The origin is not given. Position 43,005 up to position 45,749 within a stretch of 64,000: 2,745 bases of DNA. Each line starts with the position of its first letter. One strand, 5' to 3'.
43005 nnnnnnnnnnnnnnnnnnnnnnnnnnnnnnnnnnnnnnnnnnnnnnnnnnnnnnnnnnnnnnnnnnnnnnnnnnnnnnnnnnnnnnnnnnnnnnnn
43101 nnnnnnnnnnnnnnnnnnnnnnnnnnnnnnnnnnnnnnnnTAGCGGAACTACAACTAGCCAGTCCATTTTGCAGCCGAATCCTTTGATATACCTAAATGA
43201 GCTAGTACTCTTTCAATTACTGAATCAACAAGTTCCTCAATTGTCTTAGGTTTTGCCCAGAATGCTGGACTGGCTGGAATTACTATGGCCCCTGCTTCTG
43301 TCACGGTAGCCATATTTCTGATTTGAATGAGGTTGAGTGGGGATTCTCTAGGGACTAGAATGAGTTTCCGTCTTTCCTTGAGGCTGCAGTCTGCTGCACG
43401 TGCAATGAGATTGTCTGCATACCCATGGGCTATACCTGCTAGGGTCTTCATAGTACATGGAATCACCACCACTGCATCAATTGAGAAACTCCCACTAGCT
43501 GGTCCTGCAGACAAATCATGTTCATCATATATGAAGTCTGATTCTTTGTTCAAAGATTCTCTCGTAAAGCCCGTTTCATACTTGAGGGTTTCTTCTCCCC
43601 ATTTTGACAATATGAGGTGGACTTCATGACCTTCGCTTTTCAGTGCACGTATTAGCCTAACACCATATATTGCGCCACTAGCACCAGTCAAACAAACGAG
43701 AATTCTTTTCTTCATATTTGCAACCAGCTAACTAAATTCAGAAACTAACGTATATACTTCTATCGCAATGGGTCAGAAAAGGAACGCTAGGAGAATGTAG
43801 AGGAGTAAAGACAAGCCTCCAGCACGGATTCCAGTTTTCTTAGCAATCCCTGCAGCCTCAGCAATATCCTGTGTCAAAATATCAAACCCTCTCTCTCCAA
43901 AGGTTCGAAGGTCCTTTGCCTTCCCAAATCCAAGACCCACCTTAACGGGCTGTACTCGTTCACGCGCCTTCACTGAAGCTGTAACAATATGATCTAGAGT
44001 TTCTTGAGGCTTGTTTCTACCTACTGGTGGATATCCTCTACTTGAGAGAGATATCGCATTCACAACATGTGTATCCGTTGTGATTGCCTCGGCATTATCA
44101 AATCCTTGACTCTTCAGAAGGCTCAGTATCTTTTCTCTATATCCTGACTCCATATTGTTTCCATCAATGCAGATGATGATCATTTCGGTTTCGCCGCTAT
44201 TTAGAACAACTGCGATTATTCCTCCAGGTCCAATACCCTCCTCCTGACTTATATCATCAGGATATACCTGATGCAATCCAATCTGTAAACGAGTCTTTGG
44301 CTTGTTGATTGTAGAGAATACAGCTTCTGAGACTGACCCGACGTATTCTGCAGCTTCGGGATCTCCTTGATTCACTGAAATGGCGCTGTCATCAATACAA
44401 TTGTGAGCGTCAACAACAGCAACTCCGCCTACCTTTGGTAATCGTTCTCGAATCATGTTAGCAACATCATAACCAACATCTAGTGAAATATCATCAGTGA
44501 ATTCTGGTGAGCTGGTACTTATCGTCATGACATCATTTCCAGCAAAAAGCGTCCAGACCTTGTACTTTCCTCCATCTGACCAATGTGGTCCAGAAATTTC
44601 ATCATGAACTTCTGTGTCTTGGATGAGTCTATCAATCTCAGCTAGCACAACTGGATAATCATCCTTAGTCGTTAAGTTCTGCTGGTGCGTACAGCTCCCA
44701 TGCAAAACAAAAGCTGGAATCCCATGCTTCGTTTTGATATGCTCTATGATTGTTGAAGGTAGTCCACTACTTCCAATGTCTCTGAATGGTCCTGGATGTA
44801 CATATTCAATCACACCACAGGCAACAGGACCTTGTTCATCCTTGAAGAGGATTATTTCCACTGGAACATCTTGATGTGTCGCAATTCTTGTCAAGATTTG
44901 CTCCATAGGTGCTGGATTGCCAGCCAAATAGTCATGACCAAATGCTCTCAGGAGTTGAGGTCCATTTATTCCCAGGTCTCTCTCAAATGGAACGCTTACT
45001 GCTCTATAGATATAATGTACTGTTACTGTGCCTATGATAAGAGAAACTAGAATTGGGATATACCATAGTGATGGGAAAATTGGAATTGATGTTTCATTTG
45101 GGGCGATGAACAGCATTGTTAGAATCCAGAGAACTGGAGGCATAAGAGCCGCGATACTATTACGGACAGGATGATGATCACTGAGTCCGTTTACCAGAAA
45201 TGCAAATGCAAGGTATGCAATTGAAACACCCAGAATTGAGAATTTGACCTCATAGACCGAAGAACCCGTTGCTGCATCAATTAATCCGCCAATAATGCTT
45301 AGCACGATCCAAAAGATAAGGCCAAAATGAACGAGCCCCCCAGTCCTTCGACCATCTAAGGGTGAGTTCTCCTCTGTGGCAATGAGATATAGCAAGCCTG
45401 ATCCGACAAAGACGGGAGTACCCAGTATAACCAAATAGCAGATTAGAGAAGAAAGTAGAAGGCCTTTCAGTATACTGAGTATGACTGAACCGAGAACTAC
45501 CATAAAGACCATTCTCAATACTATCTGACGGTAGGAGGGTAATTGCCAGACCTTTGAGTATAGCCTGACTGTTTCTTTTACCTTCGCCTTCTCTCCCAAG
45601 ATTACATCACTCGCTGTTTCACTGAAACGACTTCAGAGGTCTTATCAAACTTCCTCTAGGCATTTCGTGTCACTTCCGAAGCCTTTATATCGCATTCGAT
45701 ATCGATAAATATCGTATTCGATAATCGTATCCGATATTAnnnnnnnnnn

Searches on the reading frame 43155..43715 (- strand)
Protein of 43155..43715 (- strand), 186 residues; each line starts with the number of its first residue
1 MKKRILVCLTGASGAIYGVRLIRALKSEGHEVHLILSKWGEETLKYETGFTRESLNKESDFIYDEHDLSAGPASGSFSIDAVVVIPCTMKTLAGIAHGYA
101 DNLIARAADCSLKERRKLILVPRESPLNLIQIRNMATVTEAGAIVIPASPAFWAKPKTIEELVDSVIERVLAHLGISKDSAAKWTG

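Call 13: search_protein_families(library=pfam, proteins=[window:43155-43715:-], max_evalue=0.01)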
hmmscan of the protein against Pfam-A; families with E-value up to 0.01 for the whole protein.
window:43155-43715:- (186 aa): 2 families
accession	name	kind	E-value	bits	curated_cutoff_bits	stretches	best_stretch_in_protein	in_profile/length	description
PF02441.25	Flavoprotein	-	4.4e-48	163.4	22.7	1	3-173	1-161/162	Flavoprotein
PF13477.12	Glyco_trans_4_2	-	0.0034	18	23.4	1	7-60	2-55/139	Glycosyl transferase 4-like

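Call 52: search_protein_families(library=ncbifam, proteins=[window:43155-43715:-], max_evalue=0.001)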
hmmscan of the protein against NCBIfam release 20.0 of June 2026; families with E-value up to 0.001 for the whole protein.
window:43155-43715:- (186 aa): 10 families
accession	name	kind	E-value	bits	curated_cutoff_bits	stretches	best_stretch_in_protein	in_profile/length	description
NF041206.1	VdcB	exception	7.5e-70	234.3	290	1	4-186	1-184/184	non-oxidative hydroxyarylic acid decarboxylases subunit B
TIGR00421.1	ubiX_pad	subfamily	3.7e-69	232.1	108.9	1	4-184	1-181/181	UbiX family flavin prenyltransferase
NF004685.0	PRK06029.1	subfamily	2e-67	226.9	188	1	3-186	2-186/187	UbiX family flavin prenyltransferase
NF041218.1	BagM_FevK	exception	1e-56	191.7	420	1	4-186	2-185/215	bagremycin/ferroverdin biosynthesis UbiX family decarboxylase BagM/FevK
TIGR00521.1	coaBC_dfp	equivalog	3.7e-12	46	219.7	1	2-111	3-112/392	bifunctional phosphopantothenoylcysteine decarboxylase/phosphopantothenate--cysteine ligase CoaBC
TIGR02700.1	flavo_MJ0208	hypoth_equivalog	4.3e-07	29.4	251.35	1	4-125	1-132/234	dihydromethanopterin reductase (acceptor)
TIGR02113.1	coaC_strep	equivalog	6.1e-07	29.4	261.4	1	3-119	1-117/177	phosphopantothenoylcysteine decarboxylase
NF006161.0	PRK08305.1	equivalog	6.5e-07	29.2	156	1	3-121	6-127/196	dipicolinate synthase subunit B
TIGR02852.1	spore_dpaB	equivalog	3.6e-06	26.5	229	1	4-121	2-122/187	dipicolinate synthase subunit B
TIGR02699.1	archaeo_AfpA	hypoth_equivalog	6.5e-06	25.8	192.45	1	5-123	2-123/174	archaeoflavoprotein AfpA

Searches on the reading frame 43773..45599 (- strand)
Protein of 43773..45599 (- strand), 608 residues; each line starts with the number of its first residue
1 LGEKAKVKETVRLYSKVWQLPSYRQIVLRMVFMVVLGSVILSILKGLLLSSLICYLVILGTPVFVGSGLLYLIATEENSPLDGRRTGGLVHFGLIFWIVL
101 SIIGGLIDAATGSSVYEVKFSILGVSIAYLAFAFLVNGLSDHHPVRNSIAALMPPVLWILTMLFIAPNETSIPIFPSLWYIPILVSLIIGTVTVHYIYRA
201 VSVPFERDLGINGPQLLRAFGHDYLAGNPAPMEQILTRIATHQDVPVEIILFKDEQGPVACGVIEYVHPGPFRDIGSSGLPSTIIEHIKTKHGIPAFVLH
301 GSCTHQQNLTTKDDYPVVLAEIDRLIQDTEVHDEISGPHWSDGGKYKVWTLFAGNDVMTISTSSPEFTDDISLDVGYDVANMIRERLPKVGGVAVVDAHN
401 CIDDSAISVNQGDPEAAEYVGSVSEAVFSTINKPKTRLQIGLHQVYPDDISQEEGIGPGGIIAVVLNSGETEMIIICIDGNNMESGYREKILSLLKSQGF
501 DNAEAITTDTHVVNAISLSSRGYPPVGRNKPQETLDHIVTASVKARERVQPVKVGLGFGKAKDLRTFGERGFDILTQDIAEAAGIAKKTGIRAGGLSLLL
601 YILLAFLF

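Call 13: search_protein_families(library=pfam, proteins=[window:43773-45599:-], max_evalue=0.01)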
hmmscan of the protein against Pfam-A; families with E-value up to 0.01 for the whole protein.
window:43773-45599:- (608 aa): 2 families
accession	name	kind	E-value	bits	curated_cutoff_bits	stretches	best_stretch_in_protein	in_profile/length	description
PF09843.14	DUF2070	-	1.6e-99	334.2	30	1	12-590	3-550/561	Predicted membrane protein (DUF2070)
PF00440.29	TetR_N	-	0.0052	17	24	0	565-589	7-32/47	Bacterial regulatory proteins, tetR family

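Call 52: search_protein_families(library=ncbifam, proteins=[window:43773-45599:-], max_evalue=0.001)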
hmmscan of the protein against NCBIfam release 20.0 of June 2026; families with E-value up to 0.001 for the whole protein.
window:43773-45599:- (608 aa): 0 families
